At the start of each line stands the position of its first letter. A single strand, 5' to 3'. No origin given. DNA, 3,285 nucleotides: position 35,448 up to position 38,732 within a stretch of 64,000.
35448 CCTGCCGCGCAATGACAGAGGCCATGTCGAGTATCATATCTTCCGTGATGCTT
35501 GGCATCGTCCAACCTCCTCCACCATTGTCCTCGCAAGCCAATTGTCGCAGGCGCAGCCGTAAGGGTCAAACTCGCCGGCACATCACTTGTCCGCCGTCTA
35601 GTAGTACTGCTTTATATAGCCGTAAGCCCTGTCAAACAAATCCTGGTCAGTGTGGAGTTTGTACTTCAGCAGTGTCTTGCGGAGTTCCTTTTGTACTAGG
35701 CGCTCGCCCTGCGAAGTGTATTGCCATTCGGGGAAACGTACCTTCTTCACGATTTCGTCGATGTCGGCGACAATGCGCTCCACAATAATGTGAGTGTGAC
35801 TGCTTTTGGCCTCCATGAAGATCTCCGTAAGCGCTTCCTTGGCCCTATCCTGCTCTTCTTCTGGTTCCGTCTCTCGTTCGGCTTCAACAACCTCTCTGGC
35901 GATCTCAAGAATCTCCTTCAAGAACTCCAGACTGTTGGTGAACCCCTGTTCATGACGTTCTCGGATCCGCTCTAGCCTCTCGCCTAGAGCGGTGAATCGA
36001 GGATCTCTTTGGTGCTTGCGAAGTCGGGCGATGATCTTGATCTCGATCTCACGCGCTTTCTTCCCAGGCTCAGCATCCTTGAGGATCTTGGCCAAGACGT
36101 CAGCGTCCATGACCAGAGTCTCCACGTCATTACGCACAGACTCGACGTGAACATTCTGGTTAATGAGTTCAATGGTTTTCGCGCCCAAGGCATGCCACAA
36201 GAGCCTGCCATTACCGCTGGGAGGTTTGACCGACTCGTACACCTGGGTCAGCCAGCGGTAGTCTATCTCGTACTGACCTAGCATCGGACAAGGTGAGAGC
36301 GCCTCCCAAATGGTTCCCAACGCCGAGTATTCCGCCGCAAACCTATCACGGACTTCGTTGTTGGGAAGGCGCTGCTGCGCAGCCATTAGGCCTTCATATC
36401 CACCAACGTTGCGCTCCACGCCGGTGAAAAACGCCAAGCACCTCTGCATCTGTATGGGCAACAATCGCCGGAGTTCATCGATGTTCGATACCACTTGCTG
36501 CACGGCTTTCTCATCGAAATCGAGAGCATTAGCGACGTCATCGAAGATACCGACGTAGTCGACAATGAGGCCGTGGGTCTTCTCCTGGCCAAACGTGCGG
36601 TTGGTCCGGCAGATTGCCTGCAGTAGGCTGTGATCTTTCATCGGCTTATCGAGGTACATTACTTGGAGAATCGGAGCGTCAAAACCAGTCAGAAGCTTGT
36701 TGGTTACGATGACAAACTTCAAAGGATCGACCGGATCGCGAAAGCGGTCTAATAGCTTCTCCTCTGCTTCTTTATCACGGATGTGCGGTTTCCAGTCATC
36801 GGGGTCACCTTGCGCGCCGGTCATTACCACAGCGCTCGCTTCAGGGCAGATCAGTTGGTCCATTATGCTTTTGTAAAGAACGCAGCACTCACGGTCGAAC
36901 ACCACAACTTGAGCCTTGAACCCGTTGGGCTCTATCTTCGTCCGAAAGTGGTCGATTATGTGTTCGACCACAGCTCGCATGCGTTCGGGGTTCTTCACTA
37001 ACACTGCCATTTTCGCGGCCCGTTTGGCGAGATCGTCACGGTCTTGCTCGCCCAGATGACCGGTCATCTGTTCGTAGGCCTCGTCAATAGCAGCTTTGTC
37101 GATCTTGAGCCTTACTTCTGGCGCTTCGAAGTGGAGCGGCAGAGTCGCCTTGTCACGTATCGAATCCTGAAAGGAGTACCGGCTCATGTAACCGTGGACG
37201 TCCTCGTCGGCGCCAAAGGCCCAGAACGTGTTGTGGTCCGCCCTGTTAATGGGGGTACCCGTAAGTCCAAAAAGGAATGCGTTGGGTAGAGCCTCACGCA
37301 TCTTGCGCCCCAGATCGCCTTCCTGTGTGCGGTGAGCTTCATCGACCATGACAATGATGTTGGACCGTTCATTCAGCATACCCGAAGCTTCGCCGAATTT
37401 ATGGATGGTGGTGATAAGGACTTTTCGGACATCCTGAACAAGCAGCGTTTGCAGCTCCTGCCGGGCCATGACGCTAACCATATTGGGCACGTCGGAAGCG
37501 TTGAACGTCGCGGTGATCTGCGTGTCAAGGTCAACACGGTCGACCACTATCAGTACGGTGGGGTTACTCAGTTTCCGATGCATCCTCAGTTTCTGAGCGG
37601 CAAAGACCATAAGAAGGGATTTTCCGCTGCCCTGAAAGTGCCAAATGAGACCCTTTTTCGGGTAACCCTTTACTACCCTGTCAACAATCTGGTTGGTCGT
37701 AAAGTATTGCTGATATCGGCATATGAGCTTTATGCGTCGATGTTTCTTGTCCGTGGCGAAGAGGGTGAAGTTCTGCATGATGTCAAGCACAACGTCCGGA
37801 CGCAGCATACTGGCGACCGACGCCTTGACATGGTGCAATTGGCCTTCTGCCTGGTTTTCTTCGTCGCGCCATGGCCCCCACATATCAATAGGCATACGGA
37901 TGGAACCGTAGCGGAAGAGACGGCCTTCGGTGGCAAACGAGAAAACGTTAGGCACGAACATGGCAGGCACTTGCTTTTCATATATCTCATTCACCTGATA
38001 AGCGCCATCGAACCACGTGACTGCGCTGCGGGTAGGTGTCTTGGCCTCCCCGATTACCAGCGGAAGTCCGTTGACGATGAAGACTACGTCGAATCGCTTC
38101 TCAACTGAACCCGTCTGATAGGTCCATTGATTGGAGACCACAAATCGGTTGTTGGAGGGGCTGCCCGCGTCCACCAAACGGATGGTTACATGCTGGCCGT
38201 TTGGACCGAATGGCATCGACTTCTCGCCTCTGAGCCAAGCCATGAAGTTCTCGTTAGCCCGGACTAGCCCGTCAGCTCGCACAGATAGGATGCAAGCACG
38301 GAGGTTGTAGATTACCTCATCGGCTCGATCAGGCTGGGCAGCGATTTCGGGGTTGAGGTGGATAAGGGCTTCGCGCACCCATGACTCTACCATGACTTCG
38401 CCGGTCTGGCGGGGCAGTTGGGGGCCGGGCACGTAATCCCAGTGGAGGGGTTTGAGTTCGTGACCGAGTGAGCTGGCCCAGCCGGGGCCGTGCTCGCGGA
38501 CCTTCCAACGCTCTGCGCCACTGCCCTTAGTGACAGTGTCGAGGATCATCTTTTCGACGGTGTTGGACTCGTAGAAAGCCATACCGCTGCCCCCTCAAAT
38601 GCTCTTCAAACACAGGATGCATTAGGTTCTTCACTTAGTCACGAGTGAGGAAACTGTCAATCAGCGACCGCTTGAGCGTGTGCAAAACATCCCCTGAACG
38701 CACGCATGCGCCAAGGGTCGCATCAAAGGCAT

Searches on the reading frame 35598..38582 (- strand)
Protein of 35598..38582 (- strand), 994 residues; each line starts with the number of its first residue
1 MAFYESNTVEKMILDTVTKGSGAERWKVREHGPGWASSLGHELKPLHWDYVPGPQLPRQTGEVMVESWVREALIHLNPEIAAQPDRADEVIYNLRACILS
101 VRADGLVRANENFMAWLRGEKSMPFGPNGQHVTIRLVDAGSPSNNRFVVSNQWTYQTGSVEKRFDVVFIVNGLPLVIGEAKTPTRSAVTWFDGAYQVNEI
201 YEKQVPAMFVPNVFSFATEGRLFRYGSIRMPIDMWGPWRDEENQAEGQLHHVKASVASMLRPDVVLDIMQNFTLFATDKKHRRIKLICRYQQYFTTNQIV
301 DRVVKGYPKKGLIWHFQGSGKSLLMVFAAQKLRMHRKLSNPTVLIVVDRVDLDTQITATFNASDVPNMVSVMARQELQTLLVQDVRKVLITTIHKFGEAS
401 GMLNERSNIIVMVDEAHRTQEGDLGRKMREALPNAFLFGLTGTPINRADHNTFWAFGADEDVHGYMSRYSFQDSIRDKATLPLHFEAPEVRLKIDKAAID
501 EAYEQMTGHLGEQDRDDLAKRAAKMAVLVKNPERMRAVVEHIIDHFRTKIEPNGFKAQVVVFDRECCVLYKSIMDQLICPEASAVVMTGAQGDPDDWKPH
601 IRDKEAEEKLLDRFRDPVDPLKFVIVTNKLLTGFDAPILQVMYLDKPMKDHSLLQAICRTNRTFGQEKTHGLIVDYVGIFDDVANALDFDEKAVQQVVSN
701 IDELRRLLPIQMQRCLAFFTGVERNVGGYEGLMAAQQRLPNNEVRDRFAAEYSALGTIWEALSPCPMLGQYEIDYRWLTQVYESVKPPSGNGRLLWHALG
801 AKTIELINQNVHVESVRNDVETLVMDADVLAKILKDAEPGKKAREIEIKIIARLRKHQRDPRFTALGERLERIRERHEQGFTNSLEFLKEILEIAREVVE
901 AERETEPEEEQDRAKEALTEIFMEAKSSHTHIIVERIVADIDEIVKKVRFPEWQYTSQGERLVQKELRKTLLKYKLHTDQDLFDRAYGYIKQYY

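Call 36: search_protein_families(library=pfam, proteins=[window:35598-38582:-], max_evalue=0.001)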
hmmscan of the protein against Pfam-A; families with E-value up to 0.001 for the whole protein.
window:35598-38582:- (994 aa): 5 families
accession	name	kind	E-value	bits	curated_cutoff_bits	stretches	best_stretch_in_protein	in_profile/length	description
PF18766.7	SWI2_SNF2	-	7.8e-71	238.7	26.7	1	291-515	1-220/221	SWI2/SNF2 ATPase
PF04313.20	HSDR_N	-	2e-23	83.7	25.1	1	45-227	18-191/198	Type I restriction enzyme R protein N terminus (HSDR_N)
PF22679.2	T1R_D3-like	-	4.8e-23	82.8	27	1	607-676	86-156/158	Type I restriction enzyme subunit R domain 3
PF04851.21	ResIII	-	8.1e-20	71.8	22.5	1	289-445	5-163/164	Type III restriction enzyme, res subunit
PF00270.35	DEAD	-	8.2e-06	26.1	26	1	318-443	24-159/167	DEAD/DEAH box helicase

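Call 89: search_protein_families(library=padloc, proteins=[window:35598-38582:-], max_evalue=0.0001)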
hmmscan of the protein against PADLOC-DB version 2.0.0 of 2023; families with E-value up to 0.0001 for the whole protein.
window:35598-38582:- (994 aa): 6 families
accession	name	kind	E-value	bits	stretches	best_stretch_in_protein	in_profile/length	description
PDLC03040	REase_I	-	1.4e-130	434.9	1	43-692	18-695/1029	Type I restriction enzyme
PDLC03044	REase_I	-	4.4e-70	234.9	2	106-549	78-525/1034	Type I restriction enzyme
PDLC03041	REase_I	-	5.5e-64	214.7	2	256-688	284-742/1099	Type I restriction enzyme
PDLC03048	REase_I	-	5e-57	191.7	2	129-561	85-511/976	Type I restriction enzyme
PDLC03046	REase_I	-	2.3e-31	106.6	3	620-680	673-732/1025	Type I restriction enzyme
PDLC03045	REase_I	-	3.1e-23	79.7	2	309-481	285-464/995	Type I restriction enzyme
